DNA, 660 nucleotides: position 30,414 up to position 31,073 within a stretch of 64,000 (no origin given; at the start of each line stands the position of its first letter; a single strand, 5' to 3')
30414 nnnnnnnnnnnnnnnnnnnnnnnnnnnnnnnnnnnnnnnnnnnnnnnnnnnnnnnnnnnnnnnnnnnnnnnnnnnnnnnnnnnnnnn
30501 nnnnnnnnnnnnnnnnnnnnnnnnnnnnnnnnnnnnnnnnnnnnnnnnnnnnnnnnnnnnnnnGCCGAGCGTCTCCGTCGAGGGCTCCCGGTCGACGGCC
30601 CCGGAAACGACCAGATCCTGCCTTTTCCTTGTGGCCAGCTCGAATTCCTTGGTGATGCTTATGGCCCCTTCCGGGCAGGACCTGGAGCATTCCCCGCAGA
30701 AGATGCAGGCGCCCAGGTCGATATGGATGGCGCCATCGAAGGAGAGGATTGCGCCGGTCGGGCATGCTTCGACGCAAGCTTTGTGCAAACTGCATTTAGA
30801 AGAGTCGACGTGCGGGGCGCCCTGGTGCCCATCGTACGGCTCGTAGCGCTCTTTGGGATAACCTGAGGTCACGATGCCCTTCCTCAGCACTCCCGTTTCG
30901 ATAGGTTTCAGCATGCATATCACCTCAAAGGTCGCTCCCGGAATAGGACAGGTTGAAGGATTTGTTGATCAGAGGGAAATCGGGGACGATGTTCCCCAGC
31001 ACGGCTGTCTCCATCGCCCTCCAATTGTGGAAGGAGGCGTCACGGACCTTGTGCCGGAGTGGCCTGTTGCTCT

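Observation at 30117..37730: Minimal, tightly coupled Hyf-like operon (B-C-E-F-G-[H+I]) without formate dehydrogenase, hyfA/D/J/R or maturation genes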

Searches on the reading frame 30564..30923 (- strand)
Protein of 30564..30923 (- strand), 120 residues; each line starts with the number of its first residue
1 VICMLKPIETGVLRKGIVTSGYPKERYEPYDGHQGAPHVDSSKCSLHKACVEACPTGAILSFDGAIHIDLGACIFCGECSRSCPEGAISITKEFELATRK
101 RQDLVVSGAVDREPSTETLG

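Call 45: search_solved_structures(query=window:30564-30923:-, show_alignments=4, max_evalue=0.000001)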
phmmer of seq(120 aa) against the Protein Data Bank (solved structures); distinct sequences matched with E-value up to 0.000001: 20.
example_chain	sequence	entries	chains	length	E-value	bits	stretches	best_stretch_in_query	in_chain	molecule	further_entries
9sfi_O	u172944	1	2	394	9.1e-23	83.6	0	42-113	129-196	Ferredoxin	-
9sw6_G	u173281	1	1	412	1e-22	83.5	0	48-91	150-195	Polyferredoxin protein MvhB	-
9sw6_H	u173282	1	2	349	8.2e-20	74.1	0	38-92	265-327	Tungsten formylmethanofuran dehydrogenase, subunit F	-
5t5i_F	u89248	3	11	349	1.3e-19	73.5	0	38-92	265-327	Tungsten formylmethanofuran dehydrogenase subunit fwdF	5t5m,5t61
7z0s_F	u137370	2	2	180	9.9e-16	60.9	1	12-105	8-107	Formate hydrogenlyase subunit 6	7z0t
9sfi_T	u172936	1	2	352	1.9e-14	56.8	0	65-97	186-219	4Fe-4S ferredoxin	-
6hum_I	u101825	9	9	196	2e-13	53.5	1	13-106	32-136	NAD(P)H-quinone oxidoreductase subunit I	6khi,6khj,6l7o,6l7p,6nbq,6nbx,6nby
9grx_I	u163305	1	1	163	9e-13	51.4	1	18-106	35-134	NAD(P)H-quinone oxidoreductase subunit I, chloroplastic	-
7eu3_I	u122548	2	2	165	1.5e-12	50.7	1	67-106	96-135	NAD(P)H-quinone oxidoreductase subunit I, chloroplastic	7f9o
7wfg_I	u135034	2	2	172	9.1e-12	48.1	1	67-105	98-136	NAD(P)H-quinone oxidoreductase subunit I, chloroplastic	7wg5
7p62_I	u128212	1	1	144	6.4e-10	42.2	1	67-106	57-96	NADH-quinone oxidoreductase subunit I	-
7p69_I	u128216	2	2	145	6.4e-10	42.2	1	67-106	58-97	NADH-quinone oxidoreductase subunit I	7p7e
7p61_I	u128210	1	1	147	6.9e-10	42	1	67-106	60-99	NADH-quinone oxidoreductase subunit I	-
7p7k_I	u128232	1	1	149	7e-10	42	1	67-106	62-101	NADH-quinone oxidoreductase subunit I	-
7awt_I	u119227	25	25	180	1.3e-09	41.1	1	67-106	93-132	NADH-quinone oxidoreductase subunit I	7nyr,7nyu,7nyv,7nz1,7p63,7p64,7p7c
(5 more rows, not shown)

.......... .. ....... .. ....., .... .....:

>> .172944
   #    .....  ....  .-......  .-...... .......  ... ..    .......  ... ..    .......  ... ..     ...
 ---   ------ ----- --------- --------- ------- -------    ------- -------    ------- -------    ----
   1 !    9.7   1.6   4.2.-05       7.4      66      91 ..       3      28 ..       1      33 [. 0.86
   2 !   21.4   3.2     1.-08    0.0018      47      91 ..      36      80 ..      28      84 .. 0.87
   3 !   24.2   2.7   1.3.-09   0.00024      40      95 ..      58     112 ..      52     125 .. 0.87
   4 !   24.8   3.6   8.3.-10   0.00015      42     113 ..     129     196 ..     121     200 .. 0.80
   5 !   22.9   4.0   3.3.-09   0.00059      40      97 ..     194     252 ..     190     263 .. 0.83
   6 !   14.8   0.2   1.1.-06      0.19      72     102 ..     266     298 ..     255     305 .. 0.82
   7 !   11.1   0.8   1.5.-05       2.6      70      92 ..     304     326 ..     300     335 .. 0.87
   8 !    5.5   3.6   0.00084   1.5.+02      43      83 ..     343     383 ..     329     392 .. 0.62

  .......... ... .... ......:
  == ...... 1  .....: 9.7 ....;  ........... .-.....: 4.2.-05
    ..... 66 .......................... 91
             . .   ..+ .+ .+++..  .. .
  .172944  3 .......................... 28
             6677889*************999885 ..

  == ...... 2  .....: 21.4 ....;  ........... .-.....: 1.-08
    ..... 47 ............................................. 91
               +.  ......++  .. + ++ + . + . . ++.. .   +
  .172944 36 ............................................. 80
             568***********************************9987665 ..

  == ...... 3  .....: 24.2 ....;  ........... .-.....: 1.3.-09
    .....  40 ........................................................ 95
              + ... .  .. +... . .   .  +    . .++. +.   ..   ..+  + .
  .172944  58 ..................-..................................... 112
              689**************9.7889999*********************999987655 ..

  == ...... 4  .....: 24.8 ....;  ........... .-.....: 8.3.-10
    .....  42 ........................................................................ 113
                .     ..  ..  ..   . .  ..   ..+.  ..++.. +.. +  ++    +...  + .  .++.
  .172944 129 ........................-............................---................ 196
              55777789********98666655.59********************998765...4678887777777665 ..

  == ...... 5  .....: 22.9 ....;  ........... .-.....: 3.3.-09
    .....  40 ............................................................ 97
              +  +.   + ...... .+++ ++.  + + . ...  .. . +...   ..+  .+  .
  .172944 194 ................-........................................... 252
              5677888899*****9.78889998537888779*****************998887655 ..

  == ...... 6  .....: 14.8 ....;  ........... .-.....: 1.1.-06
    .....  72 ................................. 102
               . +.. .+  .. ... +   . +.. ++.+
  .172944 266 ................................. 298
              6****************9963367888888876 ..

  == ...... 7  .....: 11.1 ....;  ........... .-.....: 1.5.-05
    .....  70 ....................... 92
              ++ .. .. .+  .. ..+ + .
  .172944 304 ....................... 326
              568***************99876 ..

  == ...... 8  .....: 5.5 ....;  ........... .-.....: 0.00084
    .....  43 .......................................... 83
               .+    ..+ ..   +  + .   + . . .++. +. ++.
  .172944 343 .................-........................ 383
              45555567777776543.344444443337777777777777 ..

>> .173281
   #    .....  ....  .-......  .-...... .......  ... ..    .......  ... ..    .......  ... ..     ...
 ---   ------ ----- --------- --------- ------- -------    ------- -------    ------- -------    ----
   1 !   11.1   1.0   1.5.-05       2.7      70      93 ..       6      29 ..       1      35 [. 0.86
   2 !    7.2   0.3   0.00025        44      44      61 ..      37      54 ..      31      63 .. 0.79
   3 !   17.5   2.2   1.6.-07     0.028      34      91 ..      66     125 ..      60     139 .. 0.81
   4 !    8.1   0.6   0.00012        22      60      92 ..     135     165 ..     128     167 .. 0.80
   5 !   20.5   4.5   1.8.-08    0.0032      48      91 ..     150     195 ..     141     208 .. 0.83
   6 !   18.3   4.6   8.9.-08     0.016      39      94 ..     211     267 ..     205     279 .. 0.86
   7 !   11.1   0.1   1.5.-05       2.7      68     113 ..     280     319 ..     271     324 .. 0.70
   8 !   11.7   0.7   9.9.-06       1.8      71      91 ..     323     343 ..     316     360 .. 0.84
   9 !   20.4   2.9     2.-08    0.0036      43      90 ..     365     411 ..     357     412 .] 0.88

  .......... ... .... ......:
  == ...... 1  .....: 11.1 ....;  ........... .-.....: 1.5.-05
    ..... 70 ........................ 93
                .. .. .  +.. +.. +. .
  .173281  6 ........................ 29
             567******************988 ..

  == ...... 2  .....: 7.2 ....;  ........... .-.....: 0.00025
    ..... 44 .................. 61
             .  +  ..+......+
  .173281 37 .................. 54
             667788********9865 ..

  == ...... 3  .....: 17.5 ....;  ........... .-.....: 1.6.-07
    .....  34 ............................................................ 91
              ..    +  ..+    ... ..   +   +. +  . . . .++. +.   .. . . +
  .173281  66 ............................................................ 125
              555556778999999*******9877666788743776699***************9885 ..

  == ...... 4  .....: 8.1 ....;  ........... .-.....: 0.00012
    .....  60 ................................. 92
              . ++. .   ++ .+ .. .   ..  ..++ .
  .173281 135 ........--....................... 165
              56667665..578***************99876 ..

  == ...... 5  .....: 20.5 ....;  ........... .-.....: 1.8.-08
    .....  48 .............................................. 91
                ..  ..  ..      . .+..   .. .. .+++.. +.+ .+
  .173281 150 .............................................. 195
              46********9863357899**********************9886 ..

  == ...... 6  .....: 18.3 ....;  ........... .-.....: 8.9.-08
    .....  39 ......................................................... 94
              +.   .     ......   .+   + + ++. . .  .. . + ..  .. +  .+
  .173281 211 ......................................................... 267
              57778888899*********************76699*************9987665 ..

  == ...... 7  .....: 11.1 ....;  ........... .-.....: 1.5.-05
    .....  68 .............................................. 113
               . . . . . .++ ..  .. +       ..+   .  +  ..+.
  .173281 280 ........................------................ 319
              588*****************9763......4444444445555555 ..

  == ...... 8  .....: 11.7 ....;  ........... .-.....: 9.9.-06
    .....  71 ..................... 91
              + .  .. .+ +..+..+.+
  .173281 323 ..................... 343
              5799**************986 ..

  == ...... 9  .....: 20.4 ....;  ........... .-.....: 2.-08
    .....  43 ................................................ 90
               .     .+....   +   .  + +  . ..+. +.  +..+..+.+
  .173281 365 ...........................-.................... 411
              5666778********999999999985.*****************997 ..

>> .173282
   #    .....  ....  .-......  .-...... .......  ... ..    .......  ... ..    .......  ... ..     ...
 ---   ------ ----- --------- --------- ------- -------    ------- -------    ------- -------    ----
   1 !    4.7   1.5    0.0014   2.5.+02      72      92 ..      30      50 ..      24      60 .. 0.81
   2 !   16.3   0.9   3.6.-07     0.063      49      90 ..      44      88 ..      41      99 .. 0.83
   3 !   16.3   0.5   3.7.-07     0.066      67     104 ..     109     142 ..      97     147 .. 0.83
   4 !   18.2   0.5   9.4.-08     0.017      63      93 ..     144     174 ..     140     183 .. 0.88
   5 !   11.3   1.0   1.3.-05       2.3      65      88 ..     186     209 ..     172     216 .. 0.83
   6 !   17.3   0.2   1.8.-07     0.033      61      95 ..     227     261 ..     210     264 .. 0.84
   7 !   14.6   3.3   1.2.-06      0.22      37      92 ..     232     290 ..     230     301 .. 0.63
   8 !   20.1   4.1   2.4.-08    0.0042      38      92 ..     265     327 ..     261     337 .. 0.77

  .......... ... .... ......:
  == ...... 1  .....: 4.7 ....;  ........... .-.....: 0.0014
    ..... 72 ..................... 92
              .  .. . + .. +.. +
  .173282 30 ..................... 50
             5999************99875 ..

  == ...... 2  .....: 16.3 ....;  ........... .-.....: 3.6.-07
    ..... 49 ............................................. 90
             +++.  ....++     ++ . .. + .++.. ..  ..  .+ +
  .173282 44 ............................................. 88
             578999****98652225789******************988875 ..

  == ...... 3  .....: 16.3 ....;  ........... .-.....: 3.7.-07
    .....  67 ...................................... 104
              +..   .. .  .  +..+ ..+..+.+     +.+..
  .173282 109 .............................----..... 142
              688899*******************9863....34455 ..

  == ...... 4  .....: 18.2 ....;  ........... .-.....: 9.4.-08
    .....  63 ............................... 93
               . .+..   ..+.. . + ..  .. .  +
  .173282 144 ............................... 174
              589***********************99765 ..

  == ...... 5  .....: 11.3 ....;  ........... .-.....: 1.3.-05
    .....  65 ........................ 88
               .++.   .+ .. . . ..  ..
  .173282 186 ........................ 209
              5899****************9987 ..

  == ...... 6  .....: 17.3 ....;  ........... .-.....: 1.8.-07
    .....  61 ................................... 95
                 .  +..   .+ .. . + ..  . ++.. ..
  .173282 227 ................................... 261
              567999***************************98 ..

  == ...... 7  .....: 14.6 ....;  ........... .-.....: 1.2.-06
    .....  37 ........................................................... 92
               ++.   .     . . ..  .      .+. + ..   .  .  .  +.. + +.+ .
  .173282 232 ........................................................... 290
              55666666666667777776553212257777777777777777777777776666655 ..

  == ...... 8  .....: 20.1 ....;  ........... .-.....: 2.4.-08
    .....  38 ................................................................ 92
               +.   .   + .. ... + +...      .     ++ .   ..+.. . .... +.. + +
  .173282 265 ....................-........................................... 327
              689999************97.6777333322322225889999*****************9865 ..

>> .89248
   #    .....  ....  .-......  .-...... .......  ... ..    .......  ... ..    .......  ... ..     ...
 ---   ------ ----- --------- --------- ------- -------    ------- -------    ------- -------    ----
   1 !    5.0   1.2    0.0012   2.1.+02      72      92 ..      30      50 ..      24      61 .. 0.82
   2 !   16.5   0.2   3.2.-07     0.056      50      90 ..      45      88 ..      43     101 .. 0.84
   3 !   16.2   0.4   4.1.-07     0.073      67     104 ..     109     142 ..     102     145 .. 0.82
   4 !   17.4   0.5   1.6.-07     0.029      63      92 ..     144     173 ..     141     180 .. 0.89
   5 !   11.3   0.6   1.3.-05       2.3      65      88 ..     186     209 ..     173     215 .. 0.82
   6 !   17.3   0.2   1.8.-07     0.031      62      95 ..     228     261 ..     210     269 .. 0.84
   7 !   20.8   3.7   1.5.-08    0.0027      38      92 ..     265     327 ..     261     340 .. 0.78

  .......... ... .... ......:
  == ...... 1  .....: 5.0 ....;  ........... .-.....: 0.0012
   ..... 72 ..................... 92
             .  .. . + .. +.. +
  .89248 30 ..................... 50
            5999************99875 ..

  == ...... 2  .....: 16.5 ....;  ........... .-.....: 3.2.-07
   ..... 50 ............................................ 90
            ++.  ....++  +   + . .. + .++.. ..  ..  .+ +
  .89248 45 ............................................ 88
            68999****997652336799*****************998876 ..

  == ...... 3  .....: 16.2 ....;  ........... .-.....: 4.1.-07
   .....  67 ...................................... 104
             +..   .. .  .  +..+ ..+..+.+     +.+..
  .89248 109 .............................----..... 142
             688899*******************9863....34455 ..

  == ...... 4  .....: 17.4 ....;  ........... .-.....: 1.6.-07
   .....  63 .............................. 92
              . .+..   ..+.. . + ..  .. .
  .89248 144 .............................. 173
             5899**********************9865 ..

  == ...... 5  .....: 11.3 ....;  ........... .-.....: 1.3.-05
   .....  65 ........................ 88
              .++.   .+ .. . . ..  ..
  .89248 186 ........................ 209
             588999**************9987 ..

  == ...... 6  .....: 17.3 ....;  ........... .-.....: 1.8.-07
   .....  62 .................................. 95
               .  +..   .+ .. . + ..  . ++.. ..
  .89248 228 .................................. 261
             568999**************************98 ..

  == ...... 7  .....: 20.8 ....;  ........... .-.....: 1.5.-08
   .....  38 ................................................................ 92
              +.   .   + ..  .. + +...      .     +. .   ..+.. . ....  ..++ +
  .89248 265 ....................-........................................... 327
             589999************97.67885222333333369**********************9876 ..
